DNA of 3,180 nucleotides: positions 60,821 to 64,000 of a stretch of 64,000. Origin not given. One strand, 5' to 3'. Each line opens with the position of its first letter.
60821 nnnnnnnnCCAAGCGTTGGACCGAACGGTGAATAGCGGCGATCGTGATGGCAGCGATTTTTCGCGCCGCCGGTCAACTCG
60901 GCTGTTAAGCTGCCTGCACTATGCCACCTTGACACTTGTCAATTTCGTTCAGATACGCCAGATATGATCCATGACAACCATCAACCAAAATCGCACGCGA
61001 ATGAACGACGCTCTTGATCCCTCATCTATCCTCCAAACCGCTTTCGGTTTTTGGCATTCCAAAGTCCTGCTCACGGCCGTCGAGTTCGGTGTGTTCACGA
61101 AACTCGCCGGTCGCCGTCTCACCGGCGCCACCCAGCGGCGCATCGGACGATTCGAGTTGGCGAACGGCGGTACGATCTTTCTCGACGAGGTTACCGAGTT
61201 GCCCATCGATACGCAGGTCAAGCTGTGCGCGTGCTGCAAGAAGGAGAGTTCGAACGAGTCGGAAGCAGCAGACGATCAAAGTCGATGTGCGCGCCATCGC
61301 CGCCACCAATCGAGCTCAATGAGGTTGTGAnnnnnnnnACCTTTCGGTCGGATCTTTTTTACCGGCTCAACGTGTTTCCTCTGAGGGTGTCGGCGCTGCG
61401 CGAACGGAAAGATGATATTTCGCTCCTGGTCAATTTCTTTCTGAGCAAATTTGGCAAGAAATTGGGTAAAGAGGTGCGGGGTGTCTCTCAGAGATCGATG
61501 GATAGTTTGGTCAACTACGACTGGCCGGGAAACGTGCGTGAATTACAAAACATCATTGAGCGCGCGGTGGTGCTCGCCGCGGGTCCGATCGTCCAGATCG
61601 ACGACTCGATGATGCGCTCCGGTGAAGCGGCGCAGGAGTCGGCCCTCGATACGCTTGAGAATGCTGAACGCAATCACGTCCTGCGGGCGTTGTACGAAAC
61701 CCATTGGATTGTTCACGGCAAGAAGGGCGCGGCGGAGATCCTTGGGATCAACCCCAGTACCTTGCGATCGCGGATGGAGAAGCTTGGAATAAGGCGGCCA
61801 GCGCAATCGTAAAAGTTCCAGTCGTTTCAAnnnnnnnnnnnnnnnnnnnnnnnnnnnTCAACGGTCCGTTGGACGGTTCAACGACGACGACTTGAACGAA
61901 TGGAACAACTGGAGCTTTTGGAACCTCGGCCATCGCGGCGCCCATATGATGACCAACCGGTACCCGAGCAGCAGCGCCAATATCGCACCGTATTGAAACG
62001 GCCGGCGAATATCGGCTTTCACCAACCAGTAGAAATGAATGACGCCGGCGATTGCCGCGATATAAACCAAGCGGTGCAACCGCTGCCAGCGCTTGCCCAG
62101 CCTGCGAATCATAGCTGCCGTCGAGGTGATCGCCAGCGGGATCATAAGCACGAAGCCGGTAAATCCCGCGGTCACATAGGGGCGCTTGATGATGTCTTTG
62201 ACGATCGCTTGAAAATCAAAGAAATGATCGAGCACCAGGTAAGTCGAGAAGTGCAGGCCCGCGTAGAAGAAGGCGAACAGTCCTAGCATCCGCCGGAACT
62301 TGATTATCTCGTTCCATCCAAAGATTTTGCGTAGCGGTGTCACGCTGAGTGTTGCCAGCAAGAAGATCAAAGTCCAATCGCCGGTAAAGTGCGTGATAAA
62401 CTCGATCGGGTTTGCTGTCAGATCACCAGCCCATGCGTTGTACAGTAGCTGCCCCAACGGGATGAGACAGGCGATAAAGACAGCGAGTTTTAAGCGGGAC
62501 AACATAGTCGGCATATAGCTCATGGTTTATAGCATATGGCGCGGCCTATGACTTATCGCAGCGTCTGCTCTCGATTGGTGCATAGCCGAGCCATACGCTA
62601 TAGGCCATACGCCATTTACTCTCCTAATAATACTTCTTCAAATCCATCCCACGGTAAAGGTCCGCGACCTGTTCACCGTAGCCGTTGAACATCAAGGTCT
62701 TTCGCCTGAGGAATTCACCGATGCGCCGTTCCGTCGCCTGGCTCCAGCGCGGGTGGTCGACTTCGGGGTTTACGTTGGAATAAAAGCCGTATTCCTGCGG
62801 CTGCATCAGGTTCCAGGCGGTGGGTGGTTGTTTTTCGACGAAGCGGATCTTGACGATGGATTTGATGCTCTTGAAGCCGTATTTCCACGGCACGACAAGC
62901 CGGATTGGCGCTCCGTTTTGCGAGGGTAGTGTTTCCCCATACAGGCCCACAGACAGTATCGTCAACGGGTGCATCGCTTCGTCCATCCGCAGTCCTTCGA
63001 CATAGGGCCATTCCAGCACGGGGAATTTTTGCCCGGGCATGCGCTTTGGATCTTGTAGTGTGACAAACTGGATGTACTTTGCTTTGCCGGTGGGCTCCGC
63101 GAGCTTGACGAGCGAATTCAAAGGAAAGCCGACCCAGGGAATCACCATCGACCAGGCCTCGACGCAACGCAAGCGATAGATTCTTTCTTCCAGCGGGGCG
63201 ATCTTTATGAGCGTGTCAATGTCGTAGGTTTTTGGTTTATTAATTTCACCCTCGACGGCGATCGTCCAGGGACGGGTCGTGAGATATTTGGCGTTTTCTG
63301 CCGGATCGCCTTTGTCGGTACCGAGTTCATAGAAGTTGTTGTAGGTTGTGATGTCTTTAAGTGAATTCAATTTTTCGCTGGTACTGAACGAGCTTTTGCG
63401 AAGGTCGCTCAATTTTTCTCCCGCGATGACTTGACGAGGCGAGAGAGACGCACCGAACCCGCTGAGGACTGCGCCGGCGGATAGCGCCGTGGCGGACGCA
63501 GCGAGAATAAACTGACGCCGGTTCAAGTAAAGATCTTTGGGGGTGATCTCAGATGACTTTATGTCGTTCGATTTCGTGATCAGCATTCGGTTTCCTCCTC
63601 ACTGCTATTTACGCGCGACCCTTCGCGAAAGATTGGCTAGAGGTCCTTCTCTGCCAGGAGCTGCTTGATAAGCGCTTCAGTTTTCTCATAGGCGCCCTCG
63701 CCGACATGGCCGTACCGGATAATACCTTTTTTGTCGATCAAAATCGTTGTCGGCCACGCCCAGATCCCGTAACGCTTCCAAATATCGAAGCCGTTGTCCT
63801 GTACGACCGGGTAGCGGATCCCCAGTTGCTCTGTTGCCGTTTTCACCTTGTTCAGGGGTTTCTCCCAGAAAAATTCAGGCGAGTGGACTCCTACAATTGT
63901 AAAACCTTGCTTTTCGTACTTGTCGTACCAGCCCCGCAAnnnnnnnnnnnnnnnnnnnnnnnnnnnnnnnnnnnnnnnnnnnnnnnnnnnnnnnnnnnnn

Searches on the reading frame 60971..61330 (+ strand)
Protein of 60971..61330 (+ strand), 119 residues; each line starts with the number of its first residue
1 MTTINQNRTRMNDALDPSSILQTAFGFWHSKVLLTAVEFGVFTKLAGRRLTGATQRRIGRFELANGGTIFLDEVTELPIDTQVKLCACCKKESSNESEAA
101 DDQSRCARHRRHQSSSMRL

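Call 8: search_protein_families(library=pfam, proteins=[window:60971-61330:+], max_evalue=0.01)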
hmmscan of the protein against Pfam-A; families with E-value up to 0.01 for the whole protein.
window:60971-61330:+ (119 aa): 2 families
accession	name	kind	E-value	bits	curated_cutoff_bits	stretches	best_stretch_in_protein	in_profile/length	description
PF00158.32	Sigma54_activat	-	2e-11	44.3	20.2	1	50-91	78-119/168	Sigma-54 interaction domain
PF08100.18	Dimerisation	-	2.1e-05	24.7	25.6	1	16-50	5-41/93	O-methyltransferase dimerisation domain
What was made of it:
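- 60905..61119 (+): Truncated cassette 5. It holds the first ~50 codons of an O-methyltransferase gene (ATG at 60971) and has no attC. Pfam Dimerisation domain at aa 16-50 (call 8).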

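Call 9: search_protein_families(library=ncbifam, proteins=[window:60971-61330:+], max_evalue=0.01)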
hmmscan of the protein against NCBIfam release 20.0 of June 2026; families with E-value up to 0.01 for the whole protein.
window:60971-61330:+ (119 aa): 24 families
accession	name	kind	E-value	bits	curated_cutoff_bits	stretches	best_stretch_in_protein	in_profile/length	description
NF003451.0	PRK05022.1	equivalog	2.4e-11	43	476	1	50-86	269-305/512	nitric oxide reductase transcriptional regulator NorR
TIGR01818.1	ntrC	equivalog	3.5e-11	42.6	558.6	1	50-86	213-249/463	nitrogen regulation protein NR(I)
NF038308.1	RNA_repair_RtcR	equivalog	5.6e-11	42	650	1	50-85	263-298/530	RNA repair transcriptional activator RtcR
TIGR01817.1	nifA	equivalog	1.1e-09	37.6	528.85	1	50-86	275-311/534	nif-specific transcriptional activator NifA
NF050807.1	TransRegFlbDCaul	equivalog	1.4e-09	37.3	750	1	50-87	197-234/454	sigma-54-dependent transcriptional regulator FlbD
NF041552.1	TF_PrdR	equivalog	1.6e-09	36.7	795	1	50-86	345-382/577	sigma-54 dependent transcriptional regulator PrdR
NF011958.0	PRK15429.1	equivalog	1.7e-09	36.8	830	1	49-88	457-496/692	formate hydrogenlyase transcriptional activator FlhA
TIGR02974.1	phageshock_pspF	equivalog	3.8e-09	36.2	443.55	1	42-86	71-114/336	phage shock protein operon transcriptional activator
NF041906.1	V4R_TF_MobR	exception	4.4e-09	35.4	999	1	49-90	310-351/544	phenol degradation transcriptional regulator MobR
NF008176.1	PRK10923.1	equivalog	9.4e-09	34.4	620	1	49-86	216-253/469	nitrogen regulation protein NR(I)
NF049963.1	RespRegFlgRCampy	domain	1e-08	34.5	750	1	50-88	213-251/429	fla regulon two-component system response regulator FlgR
TIGR02915.1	PEP_resp_reg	equivalog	1.8e-08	33.7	502.6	1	50-86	218-254/445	PEP-CTERM-box response regulator transcription factor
NF008622.0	PRK11608.1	equivalog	5.3e-08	32.2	529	1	41-86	77-121/329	phage shock protein operon transcriptional activator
NF008469.0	PRK11361.1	equivalog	1.2e-07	30.8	714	1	49-88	221-260/461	acetoacetate metabolism transcriptional regulator AtoC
NF041946.1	LuxO_transreg_Vib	equivalog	1.6e-07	30.5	800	1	38-87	201-249/463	quorum-sensing sigma-54 dependent transcriptional regulator LuxO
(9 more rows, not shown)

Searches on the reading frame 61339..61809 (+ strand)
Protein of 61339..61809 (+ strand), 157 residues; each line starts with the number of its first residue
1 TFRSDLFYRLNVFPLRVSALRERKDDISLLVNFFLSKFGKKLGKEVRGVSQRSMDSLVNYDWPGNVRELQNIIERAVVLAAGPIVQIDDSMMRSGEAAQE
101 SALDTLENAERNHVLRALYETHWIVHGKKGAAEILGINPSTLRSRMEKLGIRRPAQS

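Call 82: find_homologous_proteins(query=window:61339-61809:+, max_evalue=1e-30)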
Query window:61339-61809:+ (157 aa): 1403 proteins with E <= 1e-30 among 5077 candidates; the best 120 are listed.
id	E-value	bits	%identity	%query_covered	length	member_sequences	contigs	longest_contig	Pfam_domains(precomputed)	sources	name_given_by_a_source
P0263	8.1e-96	336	100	100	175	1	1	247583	PF25601.2,PF02954.26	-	-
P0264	1.5e-83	296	88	99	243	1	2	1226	PF00158.33,PF25601.2,PF02954.26,PF14532.13,PF07728.21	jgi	jgi:transcriptional regulator with GAF, ATPase, and Fis domain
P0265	2.2e-82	292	87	97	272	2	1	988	PF00158.33,PF25601.2,PF02954.26,PF14532.13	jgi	jgi:formate hydrogenlyase transcriptional activator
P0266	4.2e-82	291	86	98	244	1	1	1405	PF00158.33,PF25601.2,PF02954.26,PF14532.13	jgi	jgi:transcriptional regulator with GAF, ATPase, and Fis domain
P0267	2.6e-79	282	82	99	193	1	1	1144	PF00158.33,PF25601.2,PF02954.26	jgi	jgi:transcriptional regulator with GAF, ATPase, and Fis domain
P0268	1.1e-77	277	82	97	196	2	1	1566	PF00158.33,PF25601.2,PF02954.26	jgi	jgi:formate hydrogenlyase transcriptional activator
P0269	2.2e-77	276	82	97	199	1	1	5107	PF00158.33,PF25601.2,PF02954.26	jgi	jgi:formate hydrogenlyase transcriptional activator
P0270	2.2e-75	270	78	99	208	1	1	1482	PF00158.33,PF25601.2,PF02954.26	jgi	jgi:formate hydrogenlyase transcriptional activator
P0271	1.1e-74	267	77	99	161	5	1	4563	PF25601.2,PF02954.26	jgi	-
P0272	3.5e-74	266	78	99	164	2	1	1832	PF25601.2,PF02954.26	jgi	jgi:DNA-binding NtrC family response regulator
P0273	1.5e-73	264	78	97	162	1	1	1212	PF25601.2,PF02954.26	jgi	jgi:transcriptional regulator with GAF, ATPase, and Fis domain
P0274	5.9e-73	262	78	99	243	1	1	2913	PF00158.33,PF25601.2,PF02954.26,PF14532.13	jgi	jgi:transcriptional regulator with GAF, ATPase, and Fis domain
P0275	2.4e-72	260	75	98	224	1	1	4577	PF00158.33,PF25601.2,PF02954.26,PF14532.13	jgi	jgi:formate hydrogenlyase transcriptional activator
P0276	3.5e-72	259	76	97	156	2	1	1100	PF25601.2,PF02954.26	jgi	jgi:transcriptional regulator with GAF, ATPase, and Fis domain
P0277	3.7e-72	259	75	98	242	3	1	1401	PF00158.33,PF25601.2,PF02954.26,PF14532.13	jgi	jgi:transcriptional regulator with GAF, ATPase, and Fis domain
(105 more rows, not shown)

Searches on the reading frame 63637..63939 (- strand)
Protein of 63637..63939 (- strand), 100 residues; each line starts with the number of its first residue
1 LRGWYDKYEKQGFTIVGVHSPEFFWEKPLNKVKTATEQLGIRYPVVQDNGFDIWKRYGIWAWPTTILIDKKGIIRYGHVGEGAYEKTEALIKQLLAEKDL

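Call 8: search_protein_families(library=pfam, proteins=[window:63637-63939:-], max_evalue=0.01)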
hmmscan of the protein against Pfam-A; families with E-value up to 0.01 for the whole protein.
window:63637-63939:- (100 aa): 3 families
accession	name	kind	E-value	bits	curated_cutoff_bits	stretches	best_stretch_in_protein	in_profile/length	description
PF00578.27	AhpC-TSA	-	5.9e-10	39.6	26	1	1-76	48-123/124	AhpC/TSA family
PF08534.16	Redoxin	-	7.1e-07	29.6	26.6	1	5-84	55-138/148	Redoxin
PF13905.12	Thioredoxin_8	-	1.7e-05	25.5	27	1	5-73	27-93/94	Thioredoxin-like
